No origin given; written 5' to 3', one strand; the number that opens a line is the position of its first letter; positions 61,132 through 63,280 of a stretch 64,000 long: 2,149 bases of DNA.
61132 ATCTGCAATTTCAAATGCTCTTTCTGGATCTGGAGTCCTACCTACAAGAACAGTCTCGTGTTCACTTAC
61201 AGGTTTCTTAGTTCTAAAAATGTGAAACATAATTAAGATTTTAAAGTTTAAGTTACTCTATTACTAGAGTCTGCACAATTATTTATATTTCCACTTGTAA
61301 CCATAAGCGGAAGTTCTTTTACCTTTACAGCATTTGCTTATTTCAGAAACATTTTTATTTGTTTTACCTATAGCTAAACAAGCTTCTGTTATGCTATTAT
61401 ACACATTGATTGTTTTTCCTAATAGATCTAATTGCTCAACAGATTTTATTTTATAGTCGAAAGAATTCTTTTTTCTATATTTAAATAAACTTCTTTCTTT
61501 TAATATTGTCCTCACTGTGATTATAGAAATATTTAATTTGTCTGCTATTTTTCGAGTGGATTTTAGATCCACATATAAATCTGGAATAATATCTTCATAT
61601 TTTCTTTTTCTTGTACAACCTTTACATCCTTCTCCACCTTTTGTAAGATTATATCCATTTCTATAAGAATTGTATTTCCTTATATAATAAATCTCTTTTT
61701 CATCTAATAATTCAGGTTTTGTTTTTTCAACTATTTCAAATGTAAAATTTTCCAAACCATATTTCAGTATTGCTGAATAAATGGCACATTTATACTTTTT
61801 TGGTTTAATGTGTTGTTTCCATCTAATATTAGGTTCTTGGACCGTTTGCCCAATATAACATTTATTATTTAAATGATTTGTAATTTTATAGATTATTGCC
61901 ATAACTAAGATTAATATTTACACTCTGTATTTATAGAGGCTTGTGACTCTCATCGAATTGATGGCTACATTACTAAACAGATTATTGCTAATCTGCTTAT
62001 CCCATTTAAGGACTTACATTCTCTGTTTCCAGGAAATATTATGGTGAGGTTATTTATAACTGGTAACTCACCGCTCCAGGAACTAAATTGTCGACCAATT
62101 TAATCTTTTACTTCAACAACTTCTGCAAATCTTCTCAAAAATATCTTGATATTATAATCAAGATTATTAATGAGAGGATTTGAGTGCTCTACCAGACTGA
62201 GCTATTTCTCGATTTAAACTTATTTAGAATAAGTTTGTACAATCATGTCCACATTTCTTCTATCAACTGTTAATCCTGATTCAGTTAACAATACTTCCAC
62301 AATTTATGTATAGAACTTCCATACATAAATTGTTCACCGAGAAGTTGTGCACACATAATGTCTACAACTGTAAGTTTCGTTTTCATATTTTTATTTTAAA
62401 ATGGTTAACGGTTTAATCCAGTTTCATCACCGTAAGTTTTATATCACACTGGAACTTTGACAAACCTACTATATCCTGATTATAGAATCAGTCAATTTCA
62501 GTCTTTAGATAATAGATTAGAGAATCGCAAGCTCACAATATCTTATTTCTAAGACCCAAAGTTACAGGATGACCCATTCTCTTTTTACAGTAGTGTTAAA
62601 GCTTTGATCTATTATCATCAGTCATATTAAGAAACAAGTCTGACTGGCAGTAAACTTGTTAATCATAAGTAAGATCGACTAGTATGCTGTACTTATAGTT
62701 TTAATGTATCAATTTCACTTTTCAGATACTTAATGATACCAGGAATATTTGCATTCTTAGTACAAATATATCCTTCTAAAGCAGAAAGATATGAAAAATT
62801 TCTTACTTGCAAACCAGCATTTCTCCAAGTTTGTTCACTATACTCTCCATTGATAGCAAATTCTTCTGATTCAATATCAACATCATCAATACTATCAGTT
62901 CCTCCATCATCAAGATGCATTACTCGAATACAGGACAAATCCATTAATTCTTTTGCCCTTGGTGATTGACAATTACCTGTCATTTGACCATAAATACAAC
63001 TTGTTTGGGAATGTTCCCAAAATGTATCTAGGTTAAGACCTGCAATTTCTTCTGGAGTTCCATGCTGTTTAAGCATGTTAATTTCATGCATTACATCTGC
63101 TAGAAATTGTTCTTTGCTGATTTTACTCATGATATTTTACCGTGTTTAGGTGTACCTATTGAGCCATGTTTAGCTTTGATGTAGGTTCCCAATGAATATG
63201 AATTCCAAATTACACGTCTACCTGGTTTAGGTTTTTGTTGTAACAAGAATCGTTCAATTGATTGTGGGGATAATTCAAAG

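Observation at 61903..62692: ~790-bp ORF-free, palindrome-rich region containing a canonical tRNA D-arm fragment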

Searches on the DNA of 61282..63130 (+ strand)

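Call 6: search_dna_similar(query=window:61700-62900:+, collection=phages, mode=distant, max_rows=40)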
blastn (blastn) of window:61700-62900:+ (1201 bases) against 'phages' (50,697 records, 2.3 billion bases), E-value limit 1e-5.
Records with a match: 1; places in all: 1; records where one place covers at least 80% of the query: 0.
Best place of each record, by identity: 90-95% 1.
By first word of the organism name: Pseudomonas 1.
By host as written in the record: Pseudomonas aeruginosa 1.
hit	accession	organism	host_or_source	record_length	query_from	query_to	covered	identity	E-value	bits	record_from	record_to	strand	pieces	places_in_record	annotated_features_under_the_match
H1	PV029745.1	Pseudomonas phage phiHQ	Pseudomonas aeruginosa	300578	719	763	4%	91.1%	1e-7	64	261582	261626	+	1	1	none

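Call 9: get_annotated_region(hit=H1, flank=3000)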
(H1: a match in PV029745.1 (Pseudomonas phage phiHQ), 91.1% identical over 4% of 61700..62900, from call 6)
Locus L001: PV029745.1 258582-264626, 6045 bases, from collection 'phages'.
description: Pseudomonas phage phiHQ, complete genome.
organism: Pseudomonas phage phiHQ (NCBI taxid 3402740)
taxonomy: Viruses; Duplodnaviria; Heunggongvirae; Uroviricota; Caudoviricetes; Chimalliviridae; Phikzvirus
host: Pseudomonas aeruginosa; source: sewage water; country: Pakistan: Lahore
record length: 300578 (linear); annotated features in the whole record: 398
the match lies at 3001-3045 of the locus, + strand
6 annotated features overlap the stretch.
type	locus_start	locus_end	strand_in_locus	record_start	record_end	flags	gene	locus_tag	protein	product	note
CDS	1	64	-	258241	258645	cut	-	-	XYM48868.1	hypothetical protein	-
CDS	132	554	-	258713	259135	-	-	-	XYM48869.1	hypothetical protein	-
CDS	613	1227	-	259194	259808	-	-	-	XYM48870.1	hypothetical protein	-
CDS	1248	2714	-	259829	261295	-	-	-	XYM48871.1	hypothetical protein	-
CDS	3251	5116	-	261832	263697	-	-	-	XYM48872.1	hypothetical protein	-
CDS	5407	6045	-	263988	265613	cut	-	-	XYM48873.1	hypothetical protein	-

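Call 10: search_rna_families(source=window, start=61850, end=62750, threshold=evalue, max_evalue=10, show_alignments=8)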
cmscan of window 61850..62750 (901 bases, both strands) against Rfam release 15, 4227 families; matches with E-value up to 10: 8.
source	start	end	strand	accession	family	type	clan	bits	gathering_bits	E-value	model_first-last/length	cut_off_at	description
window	61917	61976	-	RF03160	twister-P1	Gene; ribozyme;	CL00120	52.2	67.2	1.2e-10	1-68/68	no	type-P1 twister ribozyme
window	62151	62266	-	RF02553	YrlA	Gene; sRNA;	-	23.8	69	0.016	1-114/114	no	Y RNA-like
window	62222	62266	-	RF00951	mir-1302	Gene; miRNA;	-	18.7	62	7.2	1-52/52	no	mir-1302 microRNA precursor family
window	62136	62258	-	RF01693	Bacteroidales-1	Gene; sRNA;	-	18.6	60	1.2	1-179/179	no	Bacteroidales-1 6S-Bacteroidales RNA suggested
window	62034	62085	+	RF02338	GlsR16_miR3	Gene; snRNA; snoRNA; CD-box;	-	14.5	100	5.8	1-77/77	no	Giardia snoRNA GlsR16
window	62405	62451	-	RF01281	snoR35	Gene; snRNA; snoRNA; CD-box;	CL00053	13.8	40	4.3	1-81/81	no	Small nucleolar RNA snoR35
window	62635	62728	-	RF02503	Atu_C9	Gene; sRNA;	-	10.9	40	2.2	93-192/192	no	Rhizobiales sRNA Atu_C9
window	62299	62333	-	RF02687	RAGATH-8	Gene; sRNA;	-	9.1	86.7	9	1-276/276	no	RAGATH-8 RNA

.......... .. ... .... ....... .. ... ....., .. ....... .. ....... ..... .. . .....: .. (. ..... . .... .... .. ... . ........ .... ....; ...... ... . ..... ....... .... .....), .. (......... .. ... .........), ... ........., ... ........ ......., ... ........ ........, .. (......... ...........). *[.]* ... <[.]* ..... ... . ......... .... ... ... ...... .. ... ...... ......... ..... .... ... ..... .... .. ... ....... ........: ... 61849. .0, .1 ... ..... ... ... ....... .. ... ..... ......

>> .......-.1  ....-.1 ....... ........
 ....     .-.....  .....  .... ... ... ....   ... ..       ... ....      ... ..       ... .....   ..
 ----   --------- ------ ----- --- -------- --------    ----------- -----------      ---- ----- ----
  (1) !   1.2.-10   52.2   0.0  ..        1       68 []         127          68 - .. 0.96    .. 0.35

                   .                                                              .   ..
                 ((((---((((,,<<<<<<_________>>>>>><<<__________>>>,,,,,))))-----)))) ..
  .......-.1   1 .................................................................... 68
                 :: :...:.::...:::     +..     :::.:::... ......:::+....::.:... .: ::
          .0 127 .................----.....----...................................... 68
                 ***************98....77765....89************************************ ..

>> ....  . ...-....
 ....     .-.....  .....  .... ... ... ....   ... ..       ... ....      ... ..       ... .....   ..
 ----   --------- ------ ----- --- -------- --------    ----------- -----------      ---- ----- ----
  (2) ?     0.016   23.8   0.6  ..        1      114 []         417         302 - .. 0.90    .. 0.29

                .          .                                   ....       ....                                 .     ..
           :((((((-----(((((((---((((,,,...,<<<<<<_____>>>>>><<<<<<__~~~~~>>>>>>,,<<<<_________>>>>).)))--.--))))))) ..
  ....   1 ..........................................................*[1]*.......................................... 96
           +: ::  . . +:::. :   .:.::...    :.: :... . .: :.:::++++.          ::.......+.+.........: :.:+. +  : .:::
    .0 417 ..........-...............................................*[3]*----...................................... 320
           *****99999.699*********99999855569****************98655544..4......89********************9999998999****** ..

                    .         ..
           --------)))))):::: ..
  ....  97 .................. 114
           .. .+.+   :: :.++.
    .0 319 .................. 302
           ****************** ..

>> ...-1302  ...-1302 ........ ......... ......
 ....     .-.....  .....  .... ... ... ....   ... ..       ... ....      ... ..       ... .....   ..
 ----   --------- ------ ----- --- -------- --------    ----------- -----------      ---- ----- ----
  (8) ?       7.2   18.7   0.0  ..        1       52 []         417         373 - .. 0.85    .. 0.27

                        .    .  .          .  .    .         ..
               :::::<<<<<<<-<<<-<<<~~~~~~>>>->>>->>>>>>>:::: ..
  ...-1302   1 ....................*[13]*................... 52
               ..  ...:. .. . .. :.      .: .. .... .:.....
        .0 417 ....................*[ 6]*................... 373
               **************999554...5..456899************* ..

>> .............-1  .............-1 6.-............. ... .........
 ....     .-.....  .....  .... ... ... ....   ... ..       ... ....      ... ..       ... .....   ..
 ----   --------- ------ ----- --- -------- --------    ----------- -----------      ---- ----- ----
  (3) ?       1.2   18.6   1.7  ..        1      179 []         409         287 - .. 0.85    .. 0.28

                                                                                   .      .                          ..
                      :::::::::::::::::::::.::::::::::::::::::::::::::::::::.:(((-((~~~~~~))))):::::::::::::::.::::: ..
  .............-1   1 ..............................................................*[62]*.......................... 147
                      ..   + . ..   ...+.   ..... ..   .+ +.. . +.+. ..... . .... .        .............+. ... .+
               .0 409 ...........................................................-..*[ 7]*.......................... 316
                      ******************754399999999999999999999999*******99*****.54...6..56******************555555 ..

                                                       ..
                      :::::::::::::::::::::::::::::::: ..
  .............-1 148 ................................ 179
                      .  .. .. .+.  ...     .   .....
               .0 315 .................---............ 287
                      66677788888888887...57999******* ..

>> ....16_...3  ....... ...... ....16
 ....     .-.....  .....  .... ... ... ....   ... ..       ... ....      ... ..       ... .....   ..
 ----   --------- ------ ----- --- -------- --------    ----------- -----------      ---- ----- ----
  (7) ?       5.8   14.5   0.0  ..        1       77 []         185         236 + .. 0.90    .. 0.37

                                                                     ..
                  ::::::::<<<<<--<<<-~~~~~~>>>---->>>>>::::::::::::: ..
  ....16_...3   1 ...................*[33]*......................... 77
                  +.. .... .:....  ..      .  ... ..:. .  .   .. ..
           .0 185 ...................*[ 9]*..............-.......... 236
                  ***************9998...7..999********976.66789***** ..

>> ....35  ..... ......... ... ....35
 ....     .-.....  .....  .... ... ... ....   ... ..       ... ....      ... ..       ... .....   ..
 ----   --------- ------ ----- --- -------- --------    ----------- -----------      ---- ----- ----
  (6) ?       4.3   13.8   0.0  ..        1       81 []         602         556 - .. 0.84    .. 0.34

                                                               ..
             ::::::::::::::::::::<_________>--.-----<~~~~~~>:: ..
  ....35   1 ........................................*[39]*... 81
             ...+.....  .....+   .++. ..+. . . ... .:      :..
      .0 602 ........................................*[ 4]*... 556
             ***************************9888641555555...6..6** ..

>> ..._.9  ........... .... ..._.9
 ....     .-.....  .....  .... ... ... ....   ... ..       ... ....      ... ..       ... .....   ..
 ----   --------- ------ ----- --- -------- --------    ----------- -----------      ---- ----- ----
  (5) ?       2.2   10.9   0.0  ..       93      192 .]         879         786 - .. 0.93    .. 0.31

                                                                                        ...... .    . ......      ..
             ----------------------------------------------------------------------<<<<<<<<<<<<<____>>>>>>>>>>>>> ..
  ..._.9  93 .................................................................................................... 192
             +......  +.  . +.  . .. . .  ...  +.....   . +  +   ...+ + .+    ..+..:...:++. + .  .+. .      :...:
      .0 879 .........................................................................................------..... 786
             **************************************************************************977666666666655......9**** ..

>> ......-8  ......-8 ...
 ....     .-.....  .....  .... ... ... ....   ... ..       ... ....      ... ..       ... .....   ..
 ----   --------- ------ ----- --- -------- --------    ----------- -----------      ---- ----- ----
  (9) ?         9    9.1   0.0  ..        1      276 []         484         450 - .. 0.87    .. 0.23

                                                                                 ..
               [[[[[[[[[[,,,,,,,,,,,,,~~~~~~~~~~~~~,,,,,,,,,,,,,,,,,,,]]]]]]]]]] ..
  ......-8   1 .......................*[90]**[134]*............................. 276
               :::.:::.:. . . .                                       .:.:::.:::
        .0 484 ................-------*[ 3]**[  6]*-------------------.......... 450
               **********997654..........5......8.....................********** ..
